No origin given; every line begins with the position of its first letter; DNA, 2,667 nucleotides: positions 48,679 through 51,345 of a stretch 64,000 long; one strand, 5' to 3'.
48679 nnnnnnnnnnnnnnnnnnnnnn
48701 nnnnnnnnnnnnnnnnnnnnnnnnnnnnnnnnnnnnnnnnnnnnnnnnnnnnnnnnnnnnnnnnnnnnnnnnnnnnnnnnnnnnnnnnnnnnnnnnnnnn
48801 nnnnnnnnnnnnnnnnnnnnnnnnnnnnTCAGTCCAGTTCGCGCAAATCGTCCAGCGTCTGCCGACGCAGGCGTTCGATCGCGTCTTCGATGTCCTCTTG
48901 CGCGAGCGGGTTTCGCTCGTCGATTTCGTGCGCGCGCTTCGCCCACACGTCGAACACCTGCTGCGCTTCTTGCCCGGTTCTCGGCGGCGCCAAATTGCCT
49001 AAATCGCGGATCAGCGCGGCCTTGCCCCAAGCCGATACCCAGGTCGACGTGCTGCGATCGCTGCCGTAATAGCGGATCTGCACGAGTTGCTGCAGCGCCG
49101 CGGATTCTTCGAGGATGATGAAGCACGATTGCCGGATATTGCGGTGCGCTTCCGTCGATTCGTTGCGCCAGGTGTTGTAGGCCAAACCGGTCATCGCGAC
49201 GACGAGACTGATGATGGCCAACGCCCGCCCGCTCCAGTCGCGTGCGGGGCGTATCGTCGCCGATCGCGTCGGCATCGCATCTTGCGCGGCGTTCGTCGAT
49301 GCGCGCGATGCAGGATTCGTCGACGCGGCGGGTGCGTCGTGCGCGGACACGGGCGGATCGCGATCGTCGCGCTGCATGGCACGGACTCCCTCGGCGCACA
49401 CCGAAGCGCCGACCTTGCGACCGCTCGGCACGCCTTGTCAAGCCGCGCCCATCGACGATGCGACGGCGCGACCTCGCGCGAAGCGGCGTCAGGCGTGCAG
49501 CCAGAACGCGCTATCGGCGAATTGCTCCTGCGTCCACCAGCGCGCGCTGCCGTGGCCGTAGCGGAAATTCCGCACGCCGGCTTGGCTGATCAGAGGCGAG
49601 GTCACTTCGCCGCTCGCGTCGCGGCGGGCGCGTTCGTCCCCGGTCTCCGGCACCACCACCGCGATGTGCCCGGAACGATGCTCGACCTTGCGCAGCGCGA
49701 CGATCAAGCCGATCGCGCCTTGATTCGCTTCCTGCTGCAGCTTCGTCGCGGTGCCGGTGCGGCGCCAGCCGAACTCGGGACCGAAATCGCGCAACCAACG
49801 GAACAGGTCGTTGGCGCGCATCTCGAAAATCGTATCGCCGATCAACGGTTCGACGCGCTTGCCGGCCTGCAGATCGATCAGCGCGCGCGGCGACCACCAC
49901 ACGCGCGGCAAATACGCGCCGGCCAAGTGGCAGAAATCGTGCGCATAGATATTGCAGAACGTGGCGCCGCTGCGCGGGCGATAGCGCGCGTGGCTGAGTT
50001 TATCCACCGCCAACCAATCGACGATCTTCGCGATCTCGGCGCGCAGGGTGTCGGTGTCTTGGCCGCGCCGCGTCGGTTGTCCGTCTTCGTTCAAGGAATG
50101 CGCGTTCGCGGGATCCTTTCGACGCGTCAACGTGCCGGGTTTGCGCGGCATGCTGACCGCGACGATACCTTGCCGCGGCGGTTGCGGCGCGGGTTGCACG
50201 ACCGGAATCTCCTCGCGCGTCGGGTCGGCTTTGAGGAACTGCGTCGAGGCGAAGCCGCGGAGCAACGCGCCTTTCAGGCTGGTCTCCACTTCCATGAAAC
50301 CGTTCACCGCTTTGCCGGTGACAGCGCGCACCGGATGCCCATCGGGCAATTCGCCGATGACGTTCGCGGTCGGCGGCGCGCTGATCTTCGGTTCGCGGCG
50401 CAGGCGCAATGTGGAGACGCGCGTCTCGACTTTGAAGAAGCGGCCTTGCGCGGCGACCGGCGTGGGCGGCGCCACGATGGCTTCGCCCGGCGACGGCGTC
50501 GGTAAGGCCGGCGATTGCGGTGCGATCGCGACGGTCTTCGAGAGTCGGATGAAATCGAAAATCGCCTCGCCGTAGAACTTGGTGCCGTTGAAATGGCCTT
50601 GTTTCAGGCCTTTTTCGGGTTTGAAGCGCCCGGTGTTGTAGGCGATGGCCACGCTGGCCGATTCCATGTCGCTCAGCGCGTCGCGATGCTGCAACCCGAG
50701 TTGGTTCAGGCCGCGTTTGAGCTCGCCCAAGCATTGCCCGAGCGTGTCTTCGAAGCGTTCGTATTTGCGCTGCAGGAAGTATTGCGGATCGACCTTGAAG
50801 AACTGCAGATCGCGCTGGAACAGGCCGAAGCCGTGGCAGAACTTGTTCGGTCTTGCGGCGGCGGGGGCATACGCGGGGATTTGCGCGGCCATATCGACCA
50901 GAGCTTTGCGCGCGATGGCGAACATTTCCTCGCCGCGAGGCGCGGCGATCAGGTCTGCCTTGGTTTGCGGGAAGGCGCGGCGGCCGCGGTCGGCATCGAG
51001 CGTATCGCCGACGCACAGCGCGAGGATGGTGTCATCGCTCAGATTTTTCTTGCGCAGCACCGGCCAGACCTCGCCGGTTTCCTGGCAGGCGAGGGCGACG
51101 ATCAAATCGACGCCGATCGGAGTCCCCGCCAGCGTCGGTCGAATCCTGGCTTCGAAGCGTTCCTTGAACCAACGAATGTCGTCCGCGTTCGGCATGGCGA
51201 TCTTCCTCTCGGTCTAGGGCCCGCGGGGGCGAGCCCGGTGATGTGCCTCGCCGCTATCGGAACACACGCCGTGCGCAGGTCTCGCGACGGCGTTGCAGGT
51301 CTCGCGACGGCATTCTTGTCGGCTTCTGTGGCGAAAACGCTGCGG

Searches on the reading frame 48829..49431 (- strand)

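Call 3: search_protein_families(library=pfam, proteins=[window:48829-49431:-], max_evalue=0.1)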
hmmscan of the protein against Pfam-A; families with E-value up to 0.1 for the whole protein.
window:48829-49431:- (200 aa): 0 families

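Call 4: search_protein_families(library=padloc, proteins=[window:48829-49431:-], max_evalue=0.1)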
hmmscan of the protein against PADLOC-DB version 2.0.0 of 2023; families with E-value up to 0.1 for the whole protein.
window:48829-49431:- (200 aa): 0 families

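Call 6: search_protein_families(library=ncbifam, proteins=[window:48829-49431:-], max_evalue=0.1)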
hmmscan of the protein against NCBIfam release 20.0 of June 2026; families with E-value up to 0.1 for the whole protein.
window:48829-49431:- (200 aa): 0 families

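Call 7: search_protein_families(library=phrogs, proteins=[window:48829-49431:-], max_evalue=0.1)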
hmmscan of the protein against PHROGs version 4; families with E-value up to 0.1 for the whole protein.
window:48829-49431:- (200 aa): 1 family
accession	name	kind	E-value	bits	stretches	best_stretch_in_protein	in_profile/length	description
phrog_3899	-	unknown function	0.0029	18.8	1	73-104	17-48/107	-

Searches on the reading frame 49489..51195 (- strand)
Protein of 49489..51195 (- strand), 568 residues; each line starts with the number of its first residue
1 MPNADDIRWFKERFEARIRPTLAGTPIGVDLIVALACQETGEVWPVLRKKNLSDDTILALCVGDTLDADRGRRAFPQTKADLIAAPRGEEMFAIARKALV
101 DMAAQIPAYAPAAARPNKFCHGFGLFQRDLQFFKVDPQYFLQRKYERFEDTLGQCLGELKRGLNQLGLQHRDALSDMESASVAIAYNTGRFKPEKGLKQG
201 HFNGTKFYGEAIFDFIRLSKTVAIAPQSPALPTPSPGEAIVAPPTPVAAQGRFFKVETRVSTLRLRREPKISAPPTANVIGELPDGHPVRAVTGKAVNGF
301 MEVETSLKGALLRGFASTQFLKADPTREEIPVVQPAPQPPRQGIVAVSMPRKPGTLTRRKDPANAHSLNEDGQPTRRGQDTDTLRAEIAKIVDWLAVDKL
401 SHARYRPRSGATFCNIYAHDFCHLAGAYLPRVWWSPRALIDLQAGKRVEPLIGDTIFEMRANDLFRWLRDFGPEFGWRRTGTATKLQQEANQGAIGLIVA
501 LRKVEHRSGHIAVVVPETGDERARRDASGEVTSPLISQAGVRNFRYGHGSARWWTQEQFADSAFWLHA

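Call 3: search_protein_families(library=pfam, proteins=[window:49489-51195:-], max_evalue=0.1)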
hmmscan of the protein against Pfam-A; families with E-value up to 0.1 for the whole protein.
window:49489-51195:- (568 aa): 1 family
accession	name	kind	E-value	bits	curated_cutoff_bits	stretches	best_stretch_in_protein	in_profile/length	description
PF15161.11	Neuropep_like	-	0.076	13.1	27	0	110-134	9-33/61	Neuropeptide-like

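Call 4: search_protein_families(library=padloc, proteins=[window:49489-51195:-], max_evalue=0.1)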
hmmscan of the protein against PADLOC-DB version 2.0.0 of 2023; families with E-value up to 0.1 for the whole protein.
window:49489-51195:- (568 aa): 0 families

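Call 6: search_protein_families(library=ncbifam, proteins=[window:49489-51195:-], max_evalue=0.1)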
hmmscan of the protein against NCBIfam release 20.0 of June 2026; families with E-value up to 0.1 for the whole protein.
window:49489-51195:- (568 aa): 0 families

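Call 7: search_protein_families(library=phrogs, proteins=[window:49489-51195:-], max_evalue=0.1)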
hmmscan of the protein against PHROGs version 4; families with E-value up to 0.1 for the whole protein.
window:49489-51195:- (568 aa): 0 families

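Call 46: search_solved_structures(query=window:49489-51195:-, max_evalue=10, show_alignments=2)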
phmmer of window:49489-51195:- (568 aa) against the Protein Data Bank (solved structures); distinct sequences matched with E-value up to 10: 1.
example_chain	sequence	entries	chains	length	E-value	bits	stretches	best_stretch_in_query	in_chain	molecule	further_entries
2j6p_A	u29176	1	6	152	0.42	12.3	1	70-141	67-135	SB(V)-AS(V) REDUCTASE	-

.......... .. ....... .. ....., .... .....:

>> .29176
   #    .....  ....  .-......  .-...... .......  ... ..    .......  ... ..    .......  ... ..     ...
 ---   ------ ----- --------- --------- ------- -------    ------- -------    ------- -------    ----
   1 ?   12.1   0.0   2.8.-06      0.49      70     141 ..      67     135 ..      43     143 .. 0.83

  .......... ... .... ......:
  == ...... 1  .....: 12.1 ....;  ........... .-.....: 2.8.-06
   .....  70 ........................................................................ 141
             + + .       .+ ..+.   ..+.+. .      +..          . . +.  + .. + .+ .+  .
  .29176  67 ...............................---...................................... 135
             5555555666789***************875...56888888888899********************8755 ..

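Call 58: search_solved_structures(query=A3, max_evalue=10)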
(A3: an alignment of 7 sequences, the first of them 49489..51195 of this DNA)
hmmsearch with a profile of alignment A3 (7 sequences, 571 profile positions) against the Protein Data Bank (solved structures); distinct sequences matched with E-value up to 10: 0.

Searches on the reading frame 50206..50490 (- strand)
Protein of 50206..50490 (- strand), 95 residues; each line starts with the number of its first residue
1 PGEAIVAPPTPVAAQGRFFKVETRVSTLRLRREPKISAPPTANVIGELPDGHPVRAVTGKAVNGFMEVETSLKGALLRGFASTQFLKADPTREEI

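Call 105: search_protein_families(library=pfam, proteins=[window:50206-50490:-], max_evalue=10)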
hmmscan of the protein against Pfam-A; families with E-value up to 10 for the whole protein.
window:50206-50490:- (95 aa): 2 families
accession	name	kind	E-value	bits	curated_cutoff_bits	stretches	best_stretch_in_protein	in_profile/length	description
PF24551.1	SH3_Rv0428c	-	0.022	15.3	27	1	23-59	5-38/55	Probable histone acetyltransferase Rv0428c SH3 domain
PF08239.17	SH3_3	-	0.083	13.5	27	1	27-86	2-53/54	Bacterial SH3 domain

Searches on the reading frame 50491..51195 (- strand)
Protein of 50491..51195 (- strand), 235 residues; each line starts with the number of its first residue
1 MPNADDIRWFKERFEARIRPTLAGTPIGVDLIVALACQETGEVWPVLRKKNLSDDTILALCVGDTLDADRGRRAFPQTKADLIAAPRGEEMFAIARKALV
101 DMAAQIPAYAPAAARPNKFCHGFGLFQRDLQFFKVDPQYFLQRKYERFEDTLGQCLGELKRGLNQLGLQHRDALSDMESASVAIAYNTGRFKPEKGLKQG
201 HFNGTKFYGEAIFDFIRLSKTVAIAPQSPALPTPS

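Call 105: search_protein_families(library=pfam, proteins=[window:50491-51195:-], max_evalue=10)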
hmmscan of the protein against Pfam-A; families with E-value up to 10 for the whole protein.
window:50491-51195:- (235 aa): 1 family
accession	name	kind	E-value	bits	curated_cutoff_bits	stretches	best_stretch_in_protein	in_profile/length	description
PF15161.11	Neuropep_like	-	0.032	14.4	27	1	110-134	9-33/61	Neuropeptide-like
